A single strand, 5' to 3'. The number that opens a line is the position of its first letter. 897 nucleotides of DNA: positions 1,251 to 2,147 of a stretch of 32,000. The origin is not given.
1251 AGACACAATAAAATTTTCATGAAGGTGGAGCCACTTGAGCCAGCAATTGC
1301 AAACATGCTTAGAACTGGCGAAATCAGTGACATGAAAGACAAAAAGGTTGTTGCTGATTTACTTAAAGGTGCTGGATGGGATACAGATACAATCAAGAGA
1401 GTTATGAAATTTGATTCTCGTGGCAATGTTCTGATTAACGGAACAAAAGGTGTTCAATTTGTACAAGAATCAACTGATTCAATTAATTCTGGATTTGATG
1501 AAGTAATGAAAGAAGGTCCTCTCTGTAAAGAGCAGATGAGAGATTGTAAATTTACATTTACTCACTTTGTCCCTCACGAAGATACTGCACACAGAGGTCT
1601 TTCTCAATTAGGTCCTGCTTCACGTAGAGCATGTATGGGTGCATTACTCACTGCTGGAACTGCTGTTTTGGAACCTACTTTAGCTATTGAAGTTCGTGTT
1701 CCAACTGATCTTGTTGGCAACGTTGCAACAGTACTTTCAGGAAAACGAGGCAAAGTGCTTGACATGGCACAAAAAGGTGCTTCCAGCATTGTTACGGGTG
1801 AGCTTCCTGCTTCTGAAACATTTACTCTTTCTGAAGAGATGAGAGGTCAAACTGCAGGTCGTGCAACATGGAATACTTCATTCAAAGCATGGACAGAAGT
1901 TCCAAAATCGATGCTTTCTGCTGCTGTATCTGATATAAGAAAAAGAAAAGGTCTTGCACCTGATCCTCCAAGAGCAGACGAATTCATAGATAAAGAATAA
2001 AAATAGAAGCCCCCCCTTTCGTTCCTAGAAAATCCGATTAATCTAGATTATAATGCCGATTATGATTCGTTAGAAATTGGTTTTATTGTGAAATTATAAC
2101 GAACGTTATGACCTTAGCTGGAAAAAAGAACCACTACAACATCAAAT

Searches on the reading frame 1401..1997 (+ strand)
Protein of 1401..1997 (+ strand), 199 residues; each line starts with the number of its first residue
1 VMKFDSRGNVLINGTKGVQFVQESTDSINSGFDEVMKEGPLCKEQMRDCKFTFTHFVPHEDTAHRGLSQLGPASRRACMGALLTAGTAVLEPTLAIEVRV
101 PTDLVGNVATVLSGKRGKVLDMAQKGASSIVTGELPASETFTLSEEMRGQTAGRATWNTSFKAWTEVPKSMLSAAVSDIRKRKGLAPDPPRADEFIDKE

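Call 30: find_related_loci(query=window:1401-1997:+, collection=genome_contigs, flank=10000)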
Query window:1401-1997:+ (199 aa) in genome_contigs; peptide patterns used: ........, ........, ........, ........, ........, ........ (x = any residue, [..] = any of these).
355 stretches matched a pattern; 243 encode a relative of the query (tblastn E <= 1e-3); the best 80 are kept; 80 distinct loci.
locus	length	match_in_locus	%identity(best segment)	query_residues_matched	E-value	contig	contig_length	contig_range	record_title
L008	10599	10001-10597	97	1-199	1e-131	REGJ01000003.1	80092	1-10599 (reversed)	MAG: Nitrosopumilus sp. isolate GoM_MAG5 NODE_45_length_80092_cov_15.589921, whole genome shotgun sequence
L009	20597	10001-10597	97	1-199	3e-131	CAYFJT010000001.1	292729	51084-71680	MAG TPA_asm: uncultured Nitrosopumilaceae archaeon isolate ERP019367_co1_134 genome assembly, contig: NODE_44_length_292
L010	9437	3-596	97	2-199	6e-131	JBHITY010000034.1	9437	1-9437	MAG: Nitrosopumilus sp. isolate TC2-3L-PW_bin.34 TC2-3L-PW_bin.34_contig0034, whole genome shotgun sequence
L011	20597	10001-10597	95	1-199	9e-131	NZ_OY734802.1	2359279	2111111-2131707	MAG: Nitrosopumilus sp. isolate 9424c9fb-5f1c-4746-b453-2997914b57fc chromosome 1, complete sequence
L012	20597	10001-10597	95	1-199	5e-130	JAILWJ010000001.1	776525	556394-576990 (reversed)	MAG: Nitrosarchaeum sp. isolate ECS25A1 ECS25A1_1, whole genome shotgun sequence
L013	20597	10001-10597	95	1-199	2e-129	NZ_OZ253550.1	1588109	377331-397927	MAG: Nitrosopumilus sp. isolate b6ab8db1-e288-4189-af5a-9604fbca7118 chromosome 1, complete sequence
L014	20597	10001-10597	95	1-199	3e-129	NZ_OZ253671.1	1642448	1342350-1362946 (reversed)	MAG: Nitrosopumilus sp. isolate a7174fe6-efbc-48e7-936d-e4c6e82819a1 chromosome 1, complete sequence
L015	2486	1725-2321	94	1-199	1e-135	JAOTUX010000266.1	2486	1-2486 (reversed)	MAG: Nitrosopumilus sp. isolate 13_May_SF_Bin26 13_May_SF_Bin26_scaffold_50802_c1, whole genome shotgun sequence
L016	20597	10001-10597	94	1-199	2e-128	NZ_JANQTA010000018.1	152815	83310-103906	MAG: Nitrosopumilus sp. isolate IP29b_bin.65 k99_2828374, whole genome shotgun sequence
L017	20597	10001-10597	95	1-199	1e-128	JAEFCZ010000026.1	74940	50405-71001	MAG: Nitrosopumilus sp. isolate PfA contig-70_7_length_74941_read-count_10515958, whole genome shotgun sequence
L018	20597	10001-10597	94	1-199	3e-128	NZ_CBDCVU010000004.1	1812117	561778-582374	MAG: Nitrosopumilus sp. isolate d0d8156c-2fb4-46ba-bb7a-8f569bbeb246 contig_4, whole genome shotgun sequence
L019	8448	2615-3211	94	1-199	4e-128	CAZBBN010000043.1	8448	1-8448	MAG TPA_asm: uncultured Nitrosopumilaceae archaeon isolate SRP216583_co1_260 genome assembly, contig: NODE_8485_length_8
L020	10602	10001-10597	94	1-199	5e-128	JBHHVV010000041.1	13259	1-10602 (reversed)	MAG: Nitrosopumilus sp. isolate S.4.sp1_bin.32 NODE_1907_length_13259_cov_13.445850, whole genome shotgun sequence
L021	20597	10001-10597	93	1-199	3e-128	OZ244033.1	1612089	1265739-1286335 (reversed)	MAG: Nitrosopumilus sp. isolate 1ae46461-07d9-4201-ae73-64b79862995f genome assembly, chromosome: 1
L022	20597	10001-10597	93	1-199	1e-127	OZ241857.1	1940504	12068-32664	MAG: Nitrosopumilus sp. isolate 3b6585a0-31a8-4b8b-92a3-e127ac025ad6 genome assembly, chromosome: 1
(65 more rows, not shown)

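Call 46: search_protein_families(library=pfam, proteins=[L012:10681-11958:-, L012:11968-13749:-, L012:18042-19043:-, L012:17301-18008:+, L012:15551-16444:-], max_evalue=0.01)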
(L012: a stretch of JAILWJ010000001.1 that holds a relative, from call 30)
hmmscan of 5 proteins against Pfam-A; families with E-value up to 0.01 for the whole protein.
L012:10681-11958:- (426 aa): 0 families

L012:11968-13749:- (594 aa): 1 family
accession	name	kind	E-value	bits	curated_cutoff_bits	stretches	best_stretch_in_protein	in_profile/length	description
PF03175.18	DNA_pol_B_2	-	1.2e-28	100.7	25.8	1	181-414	137-391/468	DNA polymerase type B, organellar and viral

L012:18042-19043:- (334 aa): 1 family
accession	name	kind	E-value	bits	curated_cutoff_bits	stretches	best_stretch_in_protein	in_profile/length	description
PF01867.21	Cas_Cas1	-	1.6e-42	146.1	22.3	2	143-289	147-282/283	CRISPR associated protein Cas1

L012:17301-18008:+ (236 aa): 1 family
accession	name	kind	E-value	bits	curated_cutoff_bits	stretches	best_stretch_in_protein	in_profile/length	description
PF23723.1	TPR_EDRF1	-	0.0072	15.8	27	1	29-161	261-387/395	Erythroid differentiation-related factor 1-like, TPR repeats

L012:15551-16444:- (298 aa): 0 families
